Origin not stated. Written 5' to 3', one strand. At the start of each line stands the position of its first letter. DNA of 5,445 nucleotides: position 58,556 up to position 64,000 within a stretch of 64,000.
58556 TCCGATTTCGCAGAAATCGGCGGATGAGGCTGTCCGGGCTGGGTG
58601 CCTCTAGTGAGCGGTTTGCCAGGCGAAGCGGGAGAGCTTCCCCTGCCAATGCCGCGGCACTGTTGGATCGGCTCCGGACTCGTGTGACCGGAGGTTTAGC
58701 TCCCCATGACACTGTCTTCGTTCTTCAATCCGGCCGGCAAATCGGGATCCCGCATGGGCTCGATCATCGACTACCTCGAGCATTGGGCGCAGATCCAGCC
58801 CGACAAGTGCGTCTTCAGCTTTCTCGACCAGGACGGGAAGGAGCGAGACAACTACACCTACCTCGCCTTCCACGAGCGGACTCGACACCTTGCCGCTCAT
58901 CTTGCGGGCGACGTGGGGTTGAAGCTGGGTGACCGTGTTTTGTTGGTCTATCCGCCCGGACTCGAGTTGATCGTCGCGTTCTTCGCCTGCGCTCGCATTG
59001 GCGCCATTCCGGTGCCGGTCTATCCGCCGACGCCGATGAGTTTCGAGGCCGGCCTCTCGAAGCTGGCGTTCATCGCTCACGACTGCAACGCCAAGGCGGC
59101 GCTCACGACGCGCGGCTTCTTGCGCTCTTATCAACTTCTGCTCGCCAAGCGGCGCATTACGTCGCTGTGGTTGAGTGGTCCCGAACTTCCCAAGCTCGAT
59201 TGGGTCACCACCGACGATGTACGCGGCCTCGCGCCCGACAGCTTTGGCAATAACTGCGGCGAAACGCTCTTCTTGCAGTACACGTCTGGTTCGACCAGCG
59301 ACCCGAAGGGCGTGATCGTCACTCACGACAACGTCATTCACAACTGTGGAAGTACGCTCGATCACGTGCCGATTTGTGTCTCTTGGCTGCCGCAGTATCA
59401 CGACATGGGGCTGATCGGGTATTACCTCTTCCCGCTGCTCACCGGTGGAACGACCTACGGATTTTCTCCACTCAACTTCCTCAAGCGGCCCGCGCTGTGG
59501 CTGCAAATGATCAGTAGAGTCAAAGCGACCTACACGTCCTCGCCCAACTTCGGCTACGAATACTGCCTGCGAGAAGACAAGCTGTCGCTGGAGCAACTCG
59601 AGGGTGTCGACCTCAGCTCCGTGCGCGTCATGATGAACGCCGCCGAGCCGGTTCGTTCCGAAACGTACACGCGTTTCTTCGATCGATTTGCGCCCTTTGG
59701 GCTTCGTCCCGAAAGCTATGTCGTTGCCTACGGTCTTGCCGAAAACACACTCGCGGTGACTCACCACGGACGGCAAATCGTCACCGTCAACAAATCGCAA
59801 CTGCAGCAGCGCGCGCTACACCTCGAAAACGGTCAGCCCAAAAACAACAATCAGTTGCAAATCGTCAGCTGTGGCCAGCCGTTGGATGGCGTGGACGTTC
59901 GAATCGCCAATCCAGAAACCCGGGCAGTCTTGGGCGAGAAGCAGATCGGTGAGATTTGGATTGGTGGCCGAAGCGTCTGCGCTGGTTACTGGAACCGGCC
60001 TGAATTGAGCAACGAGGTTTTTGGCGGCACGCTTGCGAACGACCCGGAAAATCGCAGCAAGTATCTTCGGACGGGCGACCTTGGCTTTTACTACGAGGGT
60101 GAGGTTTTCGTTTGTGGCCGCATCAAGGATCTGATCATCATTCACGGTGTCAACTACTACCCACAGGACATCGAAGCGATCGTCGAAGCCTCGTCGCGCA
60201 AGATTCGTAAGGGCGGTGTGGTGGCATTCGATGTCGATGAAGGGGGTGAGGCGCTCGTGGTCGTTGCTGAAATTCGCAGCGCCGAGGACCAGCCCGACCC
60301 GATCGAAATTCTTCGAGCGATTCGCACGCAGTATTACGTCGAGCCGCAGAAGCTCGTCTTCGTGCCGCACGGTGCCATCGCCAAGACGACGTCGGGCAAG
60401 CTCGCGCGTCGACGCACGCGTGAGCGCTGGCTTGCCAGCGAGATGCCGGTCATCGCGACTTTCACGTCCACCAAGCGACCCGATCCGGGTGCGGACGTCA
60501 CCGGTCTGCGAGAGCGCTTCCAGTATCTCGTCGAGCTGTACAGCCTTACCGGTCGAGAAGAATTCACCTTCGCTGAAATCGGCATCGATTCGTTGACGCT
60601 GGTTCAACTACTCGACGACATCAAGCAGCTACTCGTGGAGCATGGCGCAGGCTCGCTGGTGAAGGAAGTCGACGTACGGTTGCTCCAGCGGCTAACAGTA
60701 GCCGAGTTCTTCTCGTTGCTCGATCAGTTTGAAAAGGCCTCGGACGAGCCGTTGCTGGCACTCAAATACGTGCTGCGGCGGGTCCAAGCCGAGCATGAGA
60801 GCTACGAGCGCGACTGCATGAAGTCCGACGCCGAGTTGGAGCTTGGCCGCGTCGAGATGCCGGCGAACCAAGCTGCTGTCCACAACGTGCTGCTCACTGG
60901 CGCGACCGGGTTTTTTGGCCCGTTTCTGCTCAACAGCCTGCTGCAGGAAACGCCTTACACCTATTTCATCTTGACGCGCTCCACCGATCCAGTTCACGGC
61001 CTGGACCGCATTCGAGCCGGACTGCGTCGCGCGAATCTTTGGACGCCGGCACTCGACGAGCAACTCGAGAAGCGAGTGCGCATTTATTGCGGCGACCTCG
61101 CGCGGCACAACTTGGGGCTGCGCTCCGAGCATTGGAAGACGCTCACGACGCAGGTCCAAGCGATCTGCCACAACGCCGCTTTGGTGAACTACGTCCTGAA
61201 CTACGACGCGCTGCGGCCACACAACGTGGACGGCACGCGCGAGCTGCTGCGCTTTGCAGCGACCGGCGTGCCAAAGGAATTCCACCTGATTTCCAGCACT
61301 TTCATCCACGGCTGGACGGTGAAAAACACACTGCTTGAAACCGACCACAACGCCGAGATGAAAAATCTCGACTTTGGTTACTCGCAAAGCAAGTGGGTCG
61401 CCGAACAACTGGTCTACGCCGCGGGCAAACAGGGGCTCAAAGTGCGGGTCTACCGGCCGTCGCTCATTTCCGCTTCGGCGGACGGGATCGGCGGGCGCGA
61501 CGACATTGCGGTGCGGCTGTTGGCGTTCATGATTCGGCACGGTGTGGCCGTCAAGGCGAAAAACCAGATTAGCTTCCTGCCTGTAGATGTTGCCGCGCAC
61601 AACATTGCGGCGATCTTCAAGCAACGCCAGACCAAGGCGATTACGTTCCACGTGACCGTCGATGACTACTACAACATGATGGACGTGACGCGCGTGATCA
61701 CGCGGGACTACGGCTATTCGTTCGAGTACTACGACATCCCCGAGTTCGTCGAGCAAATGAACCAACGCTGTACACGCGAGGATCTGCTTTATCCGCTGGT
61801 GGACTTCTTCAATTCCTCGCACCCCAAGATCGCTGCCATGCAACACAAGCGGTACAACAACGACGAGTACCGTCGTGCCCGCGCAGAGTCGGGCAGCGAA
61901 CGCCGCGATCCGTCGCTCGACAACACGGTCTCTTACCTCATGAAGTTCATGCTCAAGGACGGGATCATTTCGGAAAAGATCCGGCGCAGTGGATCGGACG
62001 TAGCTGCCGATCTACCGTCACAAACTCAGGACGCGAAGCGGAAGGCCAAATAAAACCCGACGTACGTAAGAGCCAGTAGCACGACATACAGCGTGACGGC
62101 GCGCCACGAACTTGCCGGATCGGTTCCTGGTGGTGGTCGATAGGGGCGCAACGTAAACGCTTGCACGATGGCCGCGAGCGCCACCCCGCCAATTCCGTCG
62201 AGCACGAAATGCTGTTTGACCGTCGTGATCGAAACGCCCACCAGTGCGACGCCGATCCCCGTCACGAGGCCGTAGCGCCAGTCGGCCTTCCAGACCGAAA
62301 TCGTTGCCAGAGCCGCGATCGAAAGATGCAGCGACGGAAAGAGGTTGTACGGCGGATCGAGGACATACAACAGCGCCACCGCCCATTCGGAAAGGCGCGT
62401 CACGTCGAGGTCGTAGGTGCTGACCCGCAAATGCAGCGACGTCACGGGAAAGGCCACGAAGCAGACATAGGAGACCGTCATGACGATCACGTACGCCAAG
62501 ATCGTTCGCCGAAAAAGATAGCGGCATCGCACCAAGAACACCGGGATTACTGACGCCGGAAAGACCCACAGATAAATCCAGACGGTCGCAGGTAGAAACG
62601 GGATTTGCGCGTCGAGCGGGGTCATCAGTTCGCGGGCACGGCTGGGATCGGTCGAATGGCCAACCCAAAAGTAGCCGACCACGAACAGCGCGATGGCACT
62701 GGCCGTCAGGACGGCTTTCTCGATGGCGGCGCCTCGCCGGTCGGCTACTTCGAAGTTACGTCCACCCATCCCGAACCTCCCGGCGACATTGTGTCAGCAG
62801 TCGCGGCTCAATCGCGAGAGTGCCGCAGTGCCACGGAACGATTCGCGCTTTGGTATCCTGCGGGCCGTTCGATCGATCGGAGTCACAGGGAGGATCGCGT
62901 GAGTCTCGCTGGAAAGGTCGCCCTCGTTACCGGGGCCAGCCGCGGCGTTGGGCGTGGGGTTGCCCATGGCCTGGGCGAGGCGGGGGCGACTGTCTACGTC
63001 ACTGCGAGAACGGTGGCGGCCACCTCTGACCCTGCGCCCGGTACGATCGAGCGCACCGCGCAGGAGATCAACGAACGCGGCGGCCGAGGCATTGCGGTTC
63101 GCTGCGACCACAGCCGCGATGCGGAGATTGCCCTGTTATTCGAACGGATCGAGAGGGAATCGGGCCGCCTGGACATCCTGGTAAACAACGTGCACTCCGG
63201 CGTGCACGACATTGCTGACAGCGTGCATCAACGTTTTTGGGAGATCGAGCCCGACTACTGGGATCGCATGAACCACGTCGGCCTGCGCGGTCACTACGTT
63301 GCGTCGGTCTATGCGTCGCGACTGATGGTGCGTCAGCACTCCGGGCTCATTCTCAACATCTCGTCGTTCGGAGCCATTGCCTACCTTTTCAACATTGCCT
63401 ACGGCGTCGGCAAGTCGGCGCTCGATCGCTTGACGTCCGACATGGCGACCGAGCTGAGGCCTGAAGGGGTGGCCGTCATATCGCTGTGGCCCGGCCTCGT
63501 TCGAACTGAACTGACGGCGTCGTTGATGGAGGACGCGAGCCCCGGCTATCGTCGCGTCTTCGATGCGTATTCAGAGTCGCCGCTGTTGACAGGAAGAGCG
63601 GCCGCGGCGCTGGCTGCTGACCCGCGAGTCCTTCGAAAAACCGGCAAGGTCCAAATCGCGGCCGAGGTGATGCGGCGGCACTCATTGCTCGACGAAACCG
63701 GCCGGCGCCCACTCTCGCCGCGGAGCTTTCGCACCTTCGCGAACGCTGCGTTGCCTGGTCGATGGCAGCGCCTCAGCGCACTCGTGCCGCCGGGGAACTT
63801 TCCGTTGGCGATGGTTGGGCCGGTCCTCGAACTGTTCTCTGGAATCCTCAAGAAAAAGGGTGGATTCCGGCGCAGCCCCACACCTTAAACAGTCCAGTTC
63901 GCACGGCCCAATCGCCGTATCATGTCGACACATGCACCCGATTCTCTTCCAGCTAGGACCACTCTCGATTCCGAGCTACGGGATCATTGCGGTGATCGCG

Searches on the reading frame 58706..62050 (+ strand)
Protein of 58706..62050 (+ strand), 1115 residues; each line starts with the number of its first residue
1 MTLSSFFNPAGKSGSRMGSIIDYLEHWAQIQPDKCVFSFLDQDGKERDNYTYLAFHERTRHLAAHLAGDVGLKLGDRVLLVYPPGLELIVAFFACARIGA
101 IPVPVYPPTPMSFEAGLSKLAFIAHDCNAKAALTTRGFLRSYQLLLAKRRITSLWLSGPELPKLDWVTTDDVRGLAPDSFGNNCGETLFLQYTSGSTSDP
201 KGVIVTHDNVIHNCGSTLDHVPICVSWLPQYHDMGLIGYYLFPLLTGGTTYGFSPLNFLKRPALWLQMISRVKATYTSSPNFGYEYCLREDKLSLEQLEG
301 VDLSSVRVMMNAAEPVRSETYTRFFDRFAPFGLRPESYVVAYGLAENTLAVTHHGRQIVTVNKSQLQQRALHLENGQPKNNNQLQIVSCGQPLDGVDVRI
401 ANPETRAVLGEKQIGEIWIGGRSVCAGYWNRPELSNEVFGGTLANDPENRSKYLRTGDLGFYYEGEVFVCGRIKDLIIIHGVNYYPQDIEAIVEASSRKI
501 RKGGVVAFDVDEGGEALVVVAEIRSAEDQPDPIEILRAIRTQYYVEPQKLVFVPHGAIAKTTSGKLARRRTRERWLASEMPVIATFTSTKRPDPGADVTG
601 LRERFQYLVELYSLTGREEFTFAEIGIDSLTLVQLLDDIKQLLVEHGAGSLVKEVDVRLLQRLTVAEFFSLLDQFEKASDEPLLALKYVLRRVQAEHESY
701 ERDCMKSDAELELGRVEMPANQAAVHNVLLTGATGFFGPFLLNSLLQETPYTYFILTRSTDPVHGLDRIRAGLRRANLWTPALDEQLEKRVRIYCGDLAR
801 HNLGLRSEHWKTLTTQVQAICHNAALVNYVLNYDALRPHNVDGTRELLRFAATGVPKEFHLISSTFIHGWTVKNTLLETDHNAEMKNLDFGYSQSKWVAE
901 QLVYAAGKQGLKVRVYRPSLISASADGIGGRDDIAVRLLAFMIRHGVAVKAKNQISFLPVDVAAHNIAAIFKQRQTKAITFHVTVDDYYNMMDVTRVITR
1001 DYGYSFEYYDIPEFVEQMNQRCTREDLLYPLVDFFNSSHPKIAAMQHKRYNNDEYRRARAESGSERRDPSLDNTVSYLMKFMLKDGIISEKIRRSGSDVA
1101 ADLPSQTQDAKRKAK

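Call 30: search_protein_families(library=pfam, proteins=[window:58706-62050:+], max_evalue=0.0001)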
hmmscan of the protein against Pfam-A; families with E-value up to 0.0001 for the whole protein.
window:58706-62050:+ (1115 aa): 4 families
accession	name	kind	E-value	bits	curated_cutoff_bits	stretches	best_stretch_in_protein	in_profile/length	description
PF00501.34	AMP-binding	-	9.4e-66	222.6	29.9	1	24-429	1-384/384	AMP-binding enzyme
PF07993.18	NAD_binding_4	-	2.4e-56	191.2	20.1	1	730-966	1-257/258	Male sterility protein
PF01370.27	Epimerase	-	9.2e-10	38.8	20.9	1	728-921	1-172/240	NAD dependent epimerase/dehydratase family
PF23024.1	AMP-dom_DIP2-like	-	1e-09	38.8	27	1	475-584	2-109/110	Disco-interacting protein 2-like, AMP domain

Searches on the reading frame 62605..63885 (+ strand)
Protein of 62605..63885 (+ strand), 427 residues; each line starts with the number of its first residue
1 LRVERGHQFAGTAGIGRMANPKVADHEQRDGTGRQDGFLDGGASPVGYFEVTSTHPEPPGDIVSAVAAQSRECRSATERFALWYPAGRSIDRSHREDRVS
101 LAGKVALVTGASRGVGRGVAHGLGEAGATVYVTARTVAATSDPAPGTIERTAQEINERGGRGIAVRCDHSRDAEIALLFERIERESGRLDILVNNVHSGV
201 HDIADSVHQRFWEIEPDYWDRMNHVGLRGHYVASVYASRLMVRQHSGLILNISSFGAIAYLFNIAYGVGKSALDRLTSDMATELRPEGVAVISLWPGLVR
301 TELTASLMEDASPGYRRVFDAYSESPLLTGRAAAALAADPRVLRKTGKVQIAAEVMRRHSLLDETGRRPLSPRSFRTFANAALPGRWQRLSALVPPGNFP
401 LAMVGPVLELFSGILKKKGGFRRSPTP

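Call 30: search_protein_families(library=pfam, proteins=[window:62605-63885:+], max_evalue=0.0001)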
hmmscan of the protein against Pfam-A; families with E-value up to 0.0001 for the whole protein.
window:62605-63885:+ (427 aa): 2 families
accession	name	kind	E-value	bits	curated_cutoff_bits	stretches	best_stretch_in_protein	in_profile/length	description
PF00106.31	adh_short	-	7.1e-37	127.2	26.6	1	104-310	1-193/195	short chain dehydrogenase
PF13561.12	adh_short_C2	-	8.5e-28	98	27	1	110-308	1-185/236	Enoyl-(Acyl carrier protein) reductase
